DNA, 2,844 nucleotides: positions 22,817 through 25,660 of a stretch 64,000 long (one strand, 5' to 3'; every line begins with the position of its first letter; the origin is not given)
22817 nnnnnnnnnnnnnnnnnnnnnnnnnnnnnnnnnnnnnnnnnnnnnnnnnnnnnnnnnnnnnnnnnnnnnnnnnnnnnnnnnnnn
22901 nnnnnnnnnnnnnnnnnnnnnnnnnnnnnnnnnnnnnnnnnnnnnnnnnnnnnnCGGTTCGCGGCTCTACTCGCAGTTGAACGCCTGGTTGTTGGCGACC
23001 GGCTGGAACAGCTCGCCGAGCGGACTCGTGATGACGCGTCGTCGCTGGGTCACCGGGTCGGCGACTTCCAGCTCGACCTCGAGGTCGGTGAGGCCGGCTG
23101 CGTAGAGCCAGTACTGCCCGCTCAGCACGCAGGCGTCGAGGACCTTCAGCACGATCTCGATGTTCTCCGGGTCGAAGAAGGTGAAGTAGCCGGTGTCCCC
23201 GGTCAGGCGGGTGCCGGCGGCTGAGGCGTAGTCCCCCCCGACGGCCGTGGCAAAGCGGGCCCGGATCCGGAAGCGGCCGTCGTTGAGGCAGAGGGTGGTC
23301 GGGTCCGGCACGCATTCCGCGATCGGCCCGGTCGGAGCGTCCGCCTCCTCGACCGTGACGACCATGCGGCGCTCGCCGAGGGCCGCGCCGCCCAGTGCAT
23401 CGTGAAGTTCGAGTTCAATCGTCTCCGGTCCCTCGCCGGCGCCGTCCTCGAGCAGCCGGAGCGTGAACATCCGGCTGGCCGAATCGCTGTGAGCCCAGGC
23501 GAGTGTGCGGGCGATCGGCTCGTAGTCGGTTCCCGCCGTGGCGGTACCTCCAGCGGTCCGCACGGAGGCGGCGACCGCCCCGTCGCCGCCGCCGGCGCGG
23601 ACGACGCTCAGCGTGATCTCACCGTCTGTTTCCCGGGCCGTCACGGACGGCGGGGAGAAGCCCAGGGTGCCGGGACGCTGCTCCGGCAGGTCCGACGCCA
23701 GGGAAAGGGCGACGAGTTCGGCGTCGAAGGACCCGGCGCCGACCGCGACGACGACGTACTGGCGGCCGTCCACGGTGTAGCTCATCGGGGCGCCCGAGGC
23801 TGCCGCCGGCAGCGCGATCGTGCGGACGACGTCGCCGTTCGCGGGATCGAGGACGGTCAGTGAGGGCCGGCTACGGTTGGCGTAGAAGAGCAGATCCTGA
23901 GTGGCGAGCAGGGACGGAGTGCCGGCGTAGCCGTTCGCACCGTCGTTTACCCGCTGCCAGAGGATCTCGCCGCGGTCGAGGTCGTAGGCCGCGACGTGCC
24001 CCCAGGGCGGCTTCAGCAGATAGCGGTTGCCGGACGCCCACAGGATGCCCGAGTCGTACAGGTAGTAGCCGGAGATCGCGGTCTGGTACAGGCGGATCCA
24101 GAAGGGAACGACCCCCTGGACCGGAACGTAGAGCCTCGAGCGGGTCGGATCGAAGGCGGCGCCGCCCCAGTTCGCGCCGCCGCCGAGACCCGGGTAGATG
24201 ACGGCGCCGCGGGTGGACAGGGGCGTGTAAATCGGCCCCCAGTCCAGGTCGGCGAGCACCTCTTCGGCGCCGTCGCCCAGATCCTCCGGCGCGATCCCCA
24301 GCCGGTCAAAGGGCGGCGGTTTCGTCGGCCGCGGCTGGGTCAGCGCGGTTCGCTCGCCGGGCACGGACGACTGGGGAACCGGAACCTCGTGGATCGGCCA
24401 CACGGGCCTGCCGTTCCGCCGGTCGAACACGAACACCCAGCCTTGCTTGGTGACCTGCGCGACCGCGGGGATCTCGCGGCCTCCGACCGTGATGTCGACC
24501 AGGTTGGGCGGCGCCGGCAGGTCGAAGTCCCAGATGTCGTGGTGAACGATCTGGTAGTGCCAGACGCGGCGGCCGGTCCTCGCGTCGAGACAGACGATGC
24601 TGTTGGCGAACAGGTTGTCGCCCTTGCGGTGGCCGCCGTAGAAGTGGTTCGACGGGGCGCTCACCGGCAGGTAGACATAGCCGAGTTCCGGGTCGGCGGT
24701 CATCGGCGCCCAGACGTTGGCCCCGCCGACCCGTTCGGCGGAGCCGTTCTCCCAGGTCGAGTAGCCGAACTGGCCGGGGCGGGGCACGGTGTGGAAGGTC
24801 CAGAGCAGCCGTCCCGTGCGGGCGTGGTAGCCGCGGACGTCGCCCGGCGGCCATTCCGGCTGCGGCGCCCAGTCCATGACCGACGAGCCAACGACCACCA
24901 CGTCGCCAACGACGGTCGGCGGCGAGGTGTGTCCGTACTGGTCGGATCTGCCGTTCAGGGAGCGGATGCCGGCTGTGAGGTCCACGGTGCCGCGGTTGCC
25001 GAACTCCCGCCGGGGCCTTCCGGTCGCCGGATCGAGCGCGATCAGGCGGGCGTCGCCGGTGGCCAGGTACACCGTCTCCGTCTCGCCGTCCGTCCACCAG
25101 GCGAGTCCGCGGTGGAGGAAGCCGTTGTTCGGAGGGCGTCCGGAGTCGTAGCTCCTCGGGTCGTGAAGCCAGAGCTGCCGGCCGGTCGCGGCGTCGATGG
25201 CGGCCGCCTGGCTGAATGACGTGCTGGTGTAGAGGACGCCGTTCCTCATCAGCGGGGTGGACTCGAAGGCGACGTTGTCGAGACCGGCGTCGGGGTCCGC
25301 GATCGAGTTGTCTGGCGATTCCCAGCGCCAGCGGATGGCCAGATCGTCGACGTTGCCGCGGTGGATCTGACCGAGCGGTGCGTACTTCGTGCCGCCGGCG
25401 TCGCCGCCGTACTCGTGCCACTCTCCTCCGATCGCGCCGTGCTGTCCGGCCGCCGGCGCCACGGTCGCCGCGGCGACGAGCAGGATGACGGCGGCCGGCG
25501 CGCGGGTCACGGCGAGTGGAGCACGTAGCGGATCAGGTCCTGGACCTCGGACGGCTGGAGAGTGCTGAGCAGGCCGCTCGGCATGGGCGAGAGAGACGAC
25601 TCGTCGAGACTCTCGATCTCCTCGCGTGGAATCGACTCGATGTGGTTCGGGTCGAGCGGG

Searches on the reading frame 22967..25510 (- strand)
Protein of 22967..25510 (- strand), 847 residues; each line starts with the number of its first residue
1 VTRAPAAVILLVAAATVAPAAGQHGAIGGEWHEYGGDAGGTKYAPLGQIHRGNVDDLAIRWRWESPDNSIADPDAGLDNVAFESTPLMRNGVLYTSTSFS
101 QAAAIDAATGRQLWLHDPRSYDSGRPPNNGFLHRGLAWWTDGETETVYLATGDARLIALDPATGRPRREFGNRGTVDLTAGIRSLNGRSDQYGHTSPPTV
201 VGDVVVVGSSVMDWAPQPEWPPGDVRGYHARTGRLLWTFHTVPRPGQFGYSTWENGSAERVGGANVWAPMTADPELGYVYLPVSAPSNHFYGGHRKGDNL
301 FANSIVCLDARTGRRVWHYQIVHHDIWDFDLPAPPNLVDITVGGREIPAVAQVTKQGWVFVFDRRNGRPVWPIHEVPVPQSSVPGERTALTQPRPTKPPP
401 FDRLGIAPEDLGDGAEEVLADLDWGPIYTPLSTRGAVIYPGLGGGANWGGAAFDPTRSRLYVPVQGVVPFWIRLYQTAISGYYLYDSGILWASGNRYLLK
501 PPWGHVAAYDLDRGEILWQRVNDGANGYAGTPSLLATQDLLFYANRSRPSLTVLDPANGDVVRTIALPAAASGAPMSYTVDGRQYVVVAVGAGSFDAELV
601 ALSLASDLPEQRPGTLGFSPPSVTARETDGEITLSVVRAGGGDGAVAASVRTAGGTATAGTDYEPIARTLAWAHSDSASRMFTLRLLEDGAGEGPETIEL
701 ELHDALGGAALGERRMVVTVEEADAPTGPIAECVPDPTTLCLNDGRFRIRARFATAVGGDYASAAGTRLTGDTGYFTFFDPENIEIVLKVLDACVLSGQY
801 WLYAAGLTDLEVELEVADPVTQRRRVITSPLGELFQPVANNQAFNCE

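Call 7: search_protein_families(library=pfam, proteins=[window:22967-25510:-])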
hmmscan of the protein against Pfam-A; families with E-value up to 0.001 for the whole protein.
window:22967-25510:- (847 aa): 3 families
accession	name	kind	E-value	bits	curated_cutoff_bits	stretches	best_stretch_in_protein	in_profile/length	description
PF01011.28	PQQ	-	4.9e-173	577.5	26.7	1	31-586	1-595/595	Glucose/ethanol/alcohol dehydrogenase, beta-propeller domain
PF13360.13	PQQ_2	-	7.7e-23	81.8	27.6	3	81-169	64-143/233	Outer membrane protein assembly factor BamB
PF03160.20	Calx-beta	-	2.4e-12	47.4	27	1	611-704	3-96/119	Calx-beta domain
